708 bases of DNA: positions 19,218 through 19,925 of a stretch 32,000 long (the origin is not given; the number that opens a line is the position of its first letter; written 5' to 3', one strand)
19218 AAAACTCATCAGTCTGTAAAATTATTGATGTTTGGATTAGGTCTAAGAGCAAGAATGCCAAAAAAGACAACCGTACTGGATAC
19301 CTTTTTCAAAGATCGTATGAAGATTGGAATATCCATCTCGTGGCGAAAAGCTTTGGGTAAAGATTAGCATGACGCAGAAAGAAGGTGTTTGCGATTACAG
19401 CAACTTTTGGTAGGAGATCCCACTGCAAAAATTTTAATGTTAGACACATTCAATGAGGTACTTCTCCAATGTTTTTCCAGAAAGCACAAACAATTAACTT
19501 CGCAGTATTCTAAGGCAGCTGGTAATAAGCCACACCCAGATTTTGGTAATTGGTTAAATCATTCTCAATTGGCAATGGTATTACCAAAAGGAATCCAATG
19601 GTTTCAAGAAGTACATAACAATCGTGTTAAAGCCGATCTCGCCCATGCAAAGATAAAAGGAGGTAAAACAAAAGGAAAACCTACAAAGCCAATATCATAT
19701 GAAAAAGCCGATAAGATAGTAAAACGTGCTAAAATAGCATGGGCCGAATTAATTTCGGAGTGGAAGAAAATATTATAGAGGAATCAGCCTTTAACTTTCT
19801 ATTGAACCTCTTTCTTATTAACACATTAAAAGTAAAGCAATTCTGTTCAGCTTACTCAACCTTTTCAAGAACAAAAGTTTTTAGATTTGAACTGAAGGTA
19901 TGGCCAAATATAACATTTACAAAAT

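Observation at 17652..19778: AbiA-like defence reverse transcriptase whose HEPN-like tail is cut off by a single in-frame TAG, parked directly behind hsdS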

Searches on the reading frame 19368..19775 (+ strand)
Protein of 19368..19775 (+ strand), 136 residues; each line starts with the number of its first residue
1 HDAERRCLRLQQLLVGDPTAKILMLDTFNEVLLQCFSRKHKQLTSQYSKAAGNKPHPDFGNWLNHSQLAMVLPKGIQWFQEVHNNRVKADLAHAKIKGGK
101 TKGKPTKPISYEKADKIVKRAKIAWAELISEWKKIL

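Call 4: search_protein_families(library=padloc, proteins=[window:19368-19775:+], max_evalue=1)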
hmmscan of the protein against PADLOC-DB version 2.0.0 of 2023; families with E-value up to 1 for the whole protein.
window:19368-19775:+ (136 aa): 0 families

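Call 5: search_protein_families(library=pfam, proteins=[window:19368-19775:+], max_evalue=1)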
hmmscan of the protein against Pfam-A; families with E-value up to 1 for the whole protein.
window:19368-19775:+ (136 aa): 0 families

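Call 8: search_protein_families(library=ncbifam, proteins=[window:19368-19775:+], max_evalue=1)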
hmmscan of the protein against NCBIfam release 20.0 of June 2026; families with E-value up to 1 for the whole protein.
window:19368-19775:+ (136 aa): 0 families

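Call 22: find_homologous_proteins(query=window:19368-19775:+, max_evalue=0.001)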
Query window:19368-19775:+ (136 aa): 46 proteins with E <= 0.001 among 47 candidates.
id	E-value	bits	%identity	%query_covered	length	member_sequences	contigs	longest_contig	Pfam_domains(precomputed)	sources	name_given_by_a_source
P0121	4.4e-81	288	100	95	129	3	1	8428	-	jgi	jgi:hypothetical protein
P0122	3.4e-55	204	68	99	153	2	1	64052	-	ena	-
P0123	8.7e-55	202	69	99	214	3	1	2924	-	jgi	jgi:hypothetical protein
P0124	2.0e-54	201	65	99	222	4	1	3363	-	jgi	-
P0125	2.1e-51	191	65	99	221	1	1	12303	-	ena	-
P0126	6.3e-49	183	77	78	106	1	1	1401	-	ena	-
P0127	2.9e-46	175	56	99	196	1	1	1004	-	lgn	-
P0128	9.8e-44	167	57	99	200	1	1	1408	-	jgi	jgi:hypothetical protein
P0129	7.4e-43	164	64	84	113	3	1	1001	-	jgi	jgi:hypothetical protein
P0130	1.1e-42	163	57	100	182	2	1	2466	-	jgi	jgi:hypothetical protein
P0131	3.8e-42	161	58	99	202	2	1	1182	-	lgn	-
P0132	6.7e-42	161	55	100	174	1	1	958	-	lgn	-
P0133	2.5e-40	156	56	99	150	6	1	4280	-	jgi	jgi:hypothetical protein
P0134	3.1e-40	155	56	99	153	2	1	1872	-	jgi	jgi:hypothetical protein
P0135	3.4e-40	155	59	96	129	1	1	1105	-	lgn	-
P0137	3.5e-40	155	54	99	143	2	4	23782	-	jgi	jgi:hypothetical protein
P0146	2.5e-34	136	53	99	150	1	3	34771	-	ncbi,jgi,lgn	ncbi:MAG TPA: hypothetical protein VGJ66_25265 [Pyrinomonadaceae bacterium]|jgi:hypothetical protein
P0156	5.4e-30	122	54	83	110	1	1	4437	-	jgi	jgi:hypothetical protein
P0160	3.3e-28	116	51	83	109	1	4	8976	-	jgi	jgi:hypothetical protein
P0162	1.5e-27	114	52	83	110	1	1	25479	-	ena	-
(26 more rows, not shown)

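Call 33: find_encoding_contigs(protein=P0146, flank=3500, max_places=2)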
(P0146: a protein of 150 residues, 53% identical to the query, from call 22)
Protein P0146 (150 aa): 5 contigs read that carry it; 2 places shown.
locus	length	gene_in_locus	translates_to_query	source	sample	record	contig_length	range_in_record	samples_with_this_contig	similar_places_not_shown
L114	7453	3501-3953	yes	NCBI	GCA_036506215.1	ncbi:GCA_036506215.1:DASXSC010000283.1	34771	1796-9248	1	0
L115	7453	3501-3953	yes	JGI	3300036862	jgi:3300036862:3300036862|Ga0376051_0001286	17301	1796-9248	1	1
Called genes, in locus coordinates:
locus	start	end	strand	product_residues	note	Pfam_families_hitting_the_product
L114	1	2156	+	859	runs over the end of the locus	PF13671:AAA_33, PF00149:Metallophos, PF16542:PNKP_ligase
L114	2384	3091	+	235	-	-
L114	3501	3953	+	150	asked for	-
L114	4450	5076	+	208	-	-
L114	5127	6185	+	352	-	PF02661:Fic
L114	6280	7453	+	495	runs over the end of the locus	PF02810:SEC-C, PF25948:DUF7986 (weak)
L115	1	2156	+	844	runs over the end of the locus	PF13671:AAA_33, PF00149:Metallophos, PF16542:PNKP_ligase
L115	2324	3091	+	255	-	-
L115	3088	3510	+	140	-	-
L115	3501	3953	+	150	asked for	-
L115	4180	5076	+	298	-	-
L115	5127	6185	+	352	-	PF02661:Fic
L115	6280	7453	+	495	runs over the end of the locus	PF02810:SEC-C, PF25948:DUF7986 (weak)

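Call 34: find_encoding_contigs(protein=P0133, flank=3500, max_places=2)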
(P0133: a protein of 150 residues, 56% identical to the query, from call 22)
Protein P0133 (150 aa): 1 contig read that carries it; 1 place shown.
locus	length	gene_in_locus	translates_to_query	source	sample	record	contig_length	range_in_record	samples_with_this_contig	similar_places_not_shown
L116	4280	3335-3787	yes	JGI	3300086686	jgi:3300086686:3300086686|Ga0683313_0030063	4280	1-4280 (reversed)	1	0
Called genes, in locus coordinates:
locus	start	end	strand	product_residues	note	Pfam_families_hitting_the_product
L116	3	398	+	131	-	?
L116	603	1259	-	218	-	PF00578:AhpC-TSA, PF08534:Redoxin, PF10417:1-cysPrx_C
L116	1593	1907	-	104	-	PF11695:DUF3291 (weak)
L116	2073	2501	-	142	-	PF01850:PIN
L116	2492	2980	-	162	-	-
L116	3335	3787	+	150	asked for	-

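Call 35: find_encoding_contigs(protein=P0122, flank=3500, max_places=2)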
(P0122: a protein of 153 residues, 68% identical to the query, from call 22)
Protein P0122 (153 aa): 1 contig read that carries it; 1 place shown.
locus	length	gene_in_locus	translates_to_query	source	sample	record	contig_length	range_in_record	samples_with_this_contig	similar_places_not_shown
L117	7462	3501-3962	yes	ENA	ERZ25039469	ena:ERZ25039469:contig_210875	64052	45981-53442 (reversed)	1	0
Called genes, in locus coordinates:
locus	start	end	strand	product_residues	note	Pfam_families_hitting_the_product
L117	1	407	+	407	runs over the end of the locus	-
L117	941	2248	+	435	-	PF00078:RVT_1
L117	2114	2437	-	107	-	-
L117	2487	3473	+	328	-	PF13542:HTH_Tnp_ISL3, PF01610:DDE_Tnp_ISL3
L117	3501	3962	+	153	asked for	-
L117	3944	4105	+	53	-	-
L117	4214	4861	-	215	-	-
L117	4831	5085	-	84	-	-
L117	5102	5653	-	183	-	-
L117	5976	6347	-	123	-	-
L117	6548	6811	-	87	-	-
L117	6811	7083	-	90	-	-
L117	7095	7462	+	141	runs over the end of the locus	-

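Call 36: find_encoding_contigs(protein=P0137, flank=3500, max_places=2)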
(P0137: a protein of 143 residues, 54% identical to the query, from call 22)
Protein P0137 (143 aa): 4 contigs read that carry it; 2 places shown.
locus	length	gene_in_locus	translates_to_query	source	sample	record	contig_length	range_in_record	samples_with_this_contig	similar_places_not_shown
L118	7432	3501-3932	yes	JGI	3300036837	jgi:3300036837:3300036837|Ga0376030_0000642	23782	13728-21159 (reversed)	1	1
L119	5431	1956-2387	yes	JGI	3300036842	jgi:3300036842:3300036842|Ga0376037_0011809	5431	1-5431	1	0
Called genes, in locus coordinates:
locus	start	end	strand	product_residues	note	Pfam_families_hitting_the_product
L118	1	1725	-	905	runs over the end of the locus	PF12704:MacB_PCD, PF02687:FtsX, PF12704:MacB_PCD, PF02687:FtsX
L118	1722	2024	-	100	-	PF03551:PadR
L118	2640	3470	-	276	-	PF00589:Phage_integrase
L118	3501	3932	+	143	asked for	-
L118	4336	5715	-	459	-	PF02661:Fic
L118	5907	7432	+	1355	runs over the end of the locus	PF01381:HTH_3, PF13560:HTH_31 (faint)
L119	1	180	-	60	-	?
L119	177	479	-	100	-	PF03551:PadR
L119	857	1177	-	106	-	-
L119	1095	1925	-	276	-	PF00589:Phage_integrase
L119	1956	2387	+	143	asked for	-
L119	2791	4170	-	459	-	PF02661:Fic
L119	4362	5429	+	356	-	?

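Call 49: predict_structure(alignment_id=A3)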
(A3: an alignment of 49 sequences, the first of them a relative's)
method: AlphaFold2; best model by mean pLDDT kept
length: 153 residues; sequences in the alignment: 49
mean_pLDDT: 90.0   pTM: 0.84
mean pLDDT of the five models: 90.0, 89.9, 89.8, 88.4, 88.2
residues with pLDDT >= 90: 123; 70-90: 12; 50-70: 17; < 50: 1
segments of 3 or more residues with pLDDT < 50: none
pLDDT, mean of each block of 10 residues (from residue 1): 78 94 96 94 97 95 96 95 96 97 78 57 85 96 95 91
secondary structure, 60 per line:
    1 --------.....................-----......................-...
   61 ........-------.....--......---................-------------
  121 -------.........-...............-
elements in order: H9-29 H35-56 H58-68 H76-80 H83-88 H92-107 H128-136 H138-152

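Call 51: search_solved_structures(query=A3, max_evalue=1)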
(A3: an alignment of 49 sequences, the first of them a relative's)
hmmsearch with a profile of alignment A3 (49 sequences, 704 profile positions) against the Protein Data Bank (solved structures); distinct sequences matched with E-value up to 1: 22.
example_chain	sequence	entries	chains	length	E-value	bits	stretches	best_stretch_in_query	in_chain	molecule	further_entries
5hhl_A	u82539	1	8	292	1.4e-19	73.5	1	3-256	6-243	Retron-type reverse transcriptase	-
7uim_D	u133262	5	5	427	5.7e-19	71.5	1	3-256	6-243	Group II intron reverse transcriptase/maturase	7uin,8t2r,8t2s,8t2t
5hhj_A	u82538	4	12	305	7.1e-19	71.2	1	3-256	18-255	Retron-type reverse transcriptase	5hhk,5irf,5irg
6ar1_A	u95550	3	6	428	3.6e-15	59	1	48-247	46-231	GsI-IIC RT | Trt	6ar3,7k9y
5g2x_C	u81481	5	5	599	1.4e-09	40.5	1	44-229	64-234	GROUP II INTRON-ENCODED PROTEIN LTRA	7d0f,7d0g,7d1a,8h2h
8ub7_A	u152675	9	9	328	6.4e-08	35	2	5-103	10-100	Reverse transcriptase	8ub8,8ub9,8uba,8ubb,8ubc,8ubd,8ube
9ioa_A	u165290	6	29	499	1.2e-07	34.1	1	48-324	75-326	RNA-dependent DNA polymerase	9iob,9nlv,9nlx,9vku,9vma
6me0_C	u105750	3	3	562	9.7e-07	31.1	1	42-275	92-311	Maturase reverse transcriptase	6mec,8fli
9z6y_A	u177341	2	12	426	5.4e-05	25.3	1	156-245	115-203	Drt3a reverse transcriptase protein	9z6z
9e8z_H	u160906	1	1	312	0.00036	22.6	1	145-244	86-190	Retron Ec83 reverse transcriptase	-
8bgj_A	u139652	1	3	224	0.00038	22.5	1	141-247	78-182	RNA-directed DNA polymerase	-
9d4s_A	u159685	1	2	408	0.00069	21.7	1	45-255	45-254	Group II intron-like 4 reverse transcriptase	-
9d5x_A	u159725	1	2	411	0.00069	21.6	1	45-255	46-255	Group II intron-like 4 reverse transcriptase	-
21ou_A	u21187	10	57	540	0.0016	20.4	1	196-255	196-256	Reverse transcriptase domain-containing protein | UG15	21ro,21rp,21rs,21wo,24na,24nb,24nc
9vdo_A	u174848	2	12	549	0.0017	20.4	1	196-255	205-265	Reverse transcriptase domain-containing protein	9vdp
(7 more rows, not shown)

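Call 53: fold_search(model_id=the predicted structure, library=pdb)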
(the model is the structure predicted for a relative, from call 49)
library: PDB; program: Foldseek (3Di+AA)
matches with E <= 10: 75; with E <= 0.001: 0
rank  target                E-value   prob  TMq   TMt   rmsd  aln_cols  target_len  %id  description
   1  3jbk_M                1.7e+00  0.23  0.38  0.43   8.5       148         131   12  Cryo-EM reconstruction of the metavinculin-actin interface (released 2015-11-04)
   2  3o10_C                2.7e+00  0.25  0.43  0.48   7.4       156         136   12  Crystal structure of the HEPN domain from human sacsin (released 2011-03-30)
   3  8bsb_B                2.8e+00  0.13  0.28  0.27  10.2       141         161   10  Vc1313-LBD bound to D-lysine (released 2023-06-07)
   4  3o3x                  2.8e+00  0.08  0.27  0.23  12.5       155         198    9  Crystal structure of gp41-5, a single-chain 5-helix-bundle based on HIV gp41 (released 2011-07-27)
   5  8w6i_A                2.8e+00  0.06  0.20  0.13  17.8       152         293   16  Cryo-EM structure of Escherichia coli Str K12 FtsEX complex with ATP-gamma-S in peptidisc (released 2023-12-20)
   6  1ow6_B                3.2e+00  0.20  0.39  0.41   9.2       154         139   10  Paxillin LD4 motif bound to the Focal Adhesion Targeting (FAT) domain of the Focal Adhesion Kinase (released 2003-10-21)
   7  6xvi_B                3.2e+00  0.11  0.32  0.15  12.9       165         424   14  Crystal structure of Megabody Mb-Nb207-c7HopQ_A12 (released 2021-01-13)
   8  2lk4_MODEL_1_A        3.3e+00  0.25  0.42  0.46   8.6       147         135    9  Structural and mechanistic insights into the interaction between PAT Pyk2 and Paxillin LD motif (released 2012-10-10)
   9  3hai_A                3.3e+00  0.06  0.25  0.14  39.2       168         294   12  Crystal structure of human PACSIN1 F-BAR domain (P21 lattice) (released 2009-06-16)
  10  4pr9_A                3.7e+00  0.15  0.36  0.32   9.6       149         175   10  Human Vinculin (residues 891-1066) in complex with PIP (released 2014-12-10)
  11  2ap3                  3.7e+00  0.06  0.27  0.22  14.1       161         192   10  1.6 A Crystal Structure of a Conserved Protein of Unknown Function from Staphylococcus aureus (released 2005-09-27)
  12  6upw_L                3.9e+00  0.09  0.30  0.31  10.6       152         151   12  Metavinculin ABD-F-actin complex (released 2020-09-30)
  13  9dm3_MODEL_1_A        4.1e+00  0.10  0.33  0.36  10.1       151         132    7  De novo design of proteins that bind naphthalenediimides, powerful photooxidants with tunable photophysical pr (released 2025-03-05)
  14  1tr2_B                4.1e+00  0.04  0.21  0.05  21.6       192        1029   13  Crystal structure of human full-length vinculin (residues 1-1066) (released 2005-11-15)
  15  1jog_A                4.3e+00  0.14  0.35  0.38   8.0       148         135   10  Structure of HI0074 from Heamophilus Influenzae reveals the fold of a substrate binding domain of a nucleotidyltransfe (released 2002-12-18)
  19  6tug_A                4.8e+00  0.20  0.50  0.23   6.3       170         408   11  Enterococcus italicus Csm6 bound to cyclic hexa-2'-fluoro-hexa-dAMP (released 2020-02-26)
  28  1ylm_A                5.8e+00  0.12  0.39  0.41   7.0       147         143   11  Structure of Cytosolic Protein of Unknown Function YutE from Bacillus subtilis (released 2005-03-01)
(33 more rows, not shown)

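Call 57: search_protein_families(library=pfam, alignment_id=A5, max_evalue=10)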
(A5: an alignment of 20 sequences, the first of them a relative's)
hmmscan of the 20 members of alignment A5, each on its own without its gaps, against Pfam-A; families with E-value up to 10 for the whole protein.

A. member 1, P0122 (153 aa): 0 families

B. families by the number of members that match (of 20 scanned): 8 families
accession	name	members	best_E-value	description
PF18126.6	Mitoc_mL59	2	0.089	Mitochondrial ribosomal protein mL59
PF06442.17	DHFR_2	1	0.046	R67 dihydrofolate reductase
PF24211.1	DUF7432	1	0.049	Family of unknown function (DUF7432)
PF01708.21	Gemini_mov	1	0.084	Geminivirus putative movement protein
PF16636.10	APC_u15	1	0.17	Unstructured region on APC between APC_crr regions 5 and 6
PF18097.6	Vta1_C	1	0.18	Vta1 C-terminal domain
PF09114.16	MotA_activ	1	0.27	Transcription factor MotA, activation domain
PF20228.3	DUF6587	1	0.57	Family of unknown function (DUF6587)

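Call 58: find_encoding_contigs(protein=P0162, flank=3500, max_places=2)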
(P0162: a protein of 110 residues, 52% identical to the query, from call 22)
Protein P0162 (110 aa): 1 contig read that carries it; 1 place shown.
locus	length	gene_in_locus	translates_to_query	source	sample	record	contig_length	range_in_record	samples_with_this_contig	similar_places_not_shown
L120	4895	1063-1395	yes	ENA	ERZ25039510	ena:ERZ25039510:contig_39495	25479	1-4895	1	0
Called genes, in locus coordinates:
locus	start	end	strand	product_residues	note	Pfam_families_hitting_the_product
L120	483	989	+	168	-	-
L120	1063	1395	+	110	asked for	-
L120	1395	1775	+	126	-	-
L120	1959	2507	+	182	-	PF14355:Abi_C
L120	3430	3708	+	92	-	-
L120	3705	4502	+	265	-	PF04313:HSDR_N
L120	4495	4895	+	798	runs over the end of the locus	PF04851:ResIII, PF18766:SWI2_SNF2, PF22679:T1R_D3-like, PF11867:T1RH-like_C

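Call 59: find_encoding_contigs(protein=P0160, flank=3500, max_places=3)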
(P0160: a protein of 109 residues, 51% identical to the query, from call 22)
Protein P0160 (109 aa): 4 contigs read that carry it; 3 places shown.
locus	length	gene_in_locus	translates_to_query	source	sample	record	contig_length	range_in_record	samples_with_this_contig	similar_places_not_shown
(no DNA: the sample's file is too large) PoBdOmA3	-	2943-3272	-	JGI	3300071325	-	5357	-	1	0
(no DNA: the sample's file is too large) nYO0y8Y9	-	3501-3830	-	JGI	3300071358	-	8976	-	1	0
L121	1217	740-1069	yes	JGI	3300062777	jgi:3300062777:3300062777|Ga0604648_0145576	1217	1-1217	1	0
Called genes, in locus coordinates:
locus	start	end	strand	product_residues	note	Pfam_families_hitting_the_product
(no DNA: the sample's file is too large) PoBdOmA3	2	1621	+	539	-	?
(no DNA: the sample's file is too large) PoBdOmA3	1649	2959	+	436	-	PF00078:RVT_1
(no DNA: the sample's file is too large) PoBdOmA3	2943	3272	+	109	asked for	-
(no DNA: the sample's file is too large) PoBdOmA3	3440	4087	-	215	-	PF13408:Zn_ribbon_recom (weak)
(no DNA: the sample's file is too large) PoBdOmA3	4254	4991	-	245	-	PF00239:Resolvase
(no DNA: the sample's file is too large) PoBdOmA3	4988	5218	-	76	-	-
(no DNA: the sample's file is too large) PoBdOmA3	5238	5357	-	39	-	?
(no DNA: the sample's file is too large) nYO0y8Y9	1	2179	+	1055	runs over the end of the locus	PF04313:HSDR_N, PF04851:ResIII, PF18766:SWI2_SNF2, PF22679:T1R_D3-like, PF11867:T1RH-like_C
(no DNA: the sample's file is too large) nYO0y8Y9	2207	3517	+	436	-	PF00078:RVT_1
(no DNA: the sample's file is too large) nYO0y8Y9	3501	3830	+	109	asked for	-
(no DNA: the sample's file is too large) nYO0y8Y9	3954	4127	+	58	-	?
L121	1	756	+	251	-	?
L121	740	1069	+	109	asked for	-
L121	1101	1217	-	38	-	?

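Call 60: find_encoding_contigs(protein=P0156, flank=3500, max_places=2)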
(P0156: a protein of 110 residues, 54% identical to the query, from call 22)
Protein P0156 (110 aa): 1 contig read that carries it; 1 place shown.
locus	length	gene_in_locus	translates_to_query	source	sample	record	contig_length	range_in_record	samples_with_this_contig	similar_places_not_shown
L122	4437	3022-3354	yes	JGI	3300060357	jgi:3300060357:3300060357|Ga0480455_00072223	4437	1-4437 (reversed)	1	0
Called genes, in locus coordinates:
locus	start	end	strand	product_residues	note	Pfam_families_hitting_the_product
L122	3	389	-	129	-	?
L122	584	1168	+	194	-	PF06736:TMEM175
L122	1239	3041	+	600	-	PF00078:RVT_1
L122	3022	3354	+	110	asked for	-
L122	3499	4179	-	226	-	PF00175:NAD_binding_1 (weak), PF00111:Fer2 (weak)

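Call 65: search_protein_families(library=padloc, proteins=[P0122], max_evalue=0.1)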
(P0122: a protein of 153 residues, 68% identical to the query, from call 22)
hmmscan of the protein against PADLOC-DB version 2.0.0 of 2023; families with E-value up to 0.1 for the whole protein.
P0122 (153 aa): 0 families

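Call 83: search_protein_representatives(alignment_id=A5)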
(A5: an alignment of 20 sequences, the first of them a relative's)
Query: 20 sequences, 150 profile positions. Proteins with E-value up to 0.001 (for the whole library): 186; up to 1e-10: 73; up to 1e-30: 30. The best 150 are listed.
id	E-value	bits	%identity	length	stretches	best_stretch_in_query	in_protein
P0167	3.9e-68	244.4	-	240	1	1-150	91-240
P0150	1.3e-63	229.7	-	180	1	2-150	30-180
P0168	2.6e-62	225.5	-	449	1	1-150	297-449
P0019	6.9e-62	224.1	-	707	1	2-150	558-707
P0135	1.0e-60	220.3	-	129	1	22-150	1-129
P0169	6.7e-56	204.7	-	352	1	1-150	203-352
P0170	8.4e-55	201.1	-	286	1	2-150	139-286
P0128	1.5e-53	197.0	-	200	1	4-149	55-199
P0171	6.8e-53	194.9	-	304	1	2-148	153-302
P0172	2.1e-47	177.1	-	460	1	3-140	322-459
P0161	2.9e-47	176.6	-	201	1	2-118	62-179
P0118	5.4e-46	172.5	-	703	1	3-150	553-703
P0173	3.7e-45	169.8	-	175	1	5-149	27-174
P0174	2.8e-44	167.0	-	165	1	2-148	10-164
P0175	1.6e-43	164.5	-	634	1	1-149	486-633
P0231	7.5e-11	58.4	-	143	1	7-146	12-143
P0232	1.4e-10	57.6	-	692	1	6-146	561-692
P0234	3.1e-10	56.4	-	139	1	7-146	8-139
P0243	1.4e-08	51.1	-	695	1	8-146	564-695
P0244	1.6e-08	50.8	-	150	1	6-146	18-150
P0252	9.4e-08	48.4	-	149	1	7-142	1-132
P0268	4.4e-07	46.2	-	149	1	8-143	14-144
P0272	6.6e-07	45.6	-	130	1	11-133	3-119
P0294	1.7e-05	41.0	-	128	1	14-146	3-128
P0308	4.8e-05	39.6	-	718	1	3-144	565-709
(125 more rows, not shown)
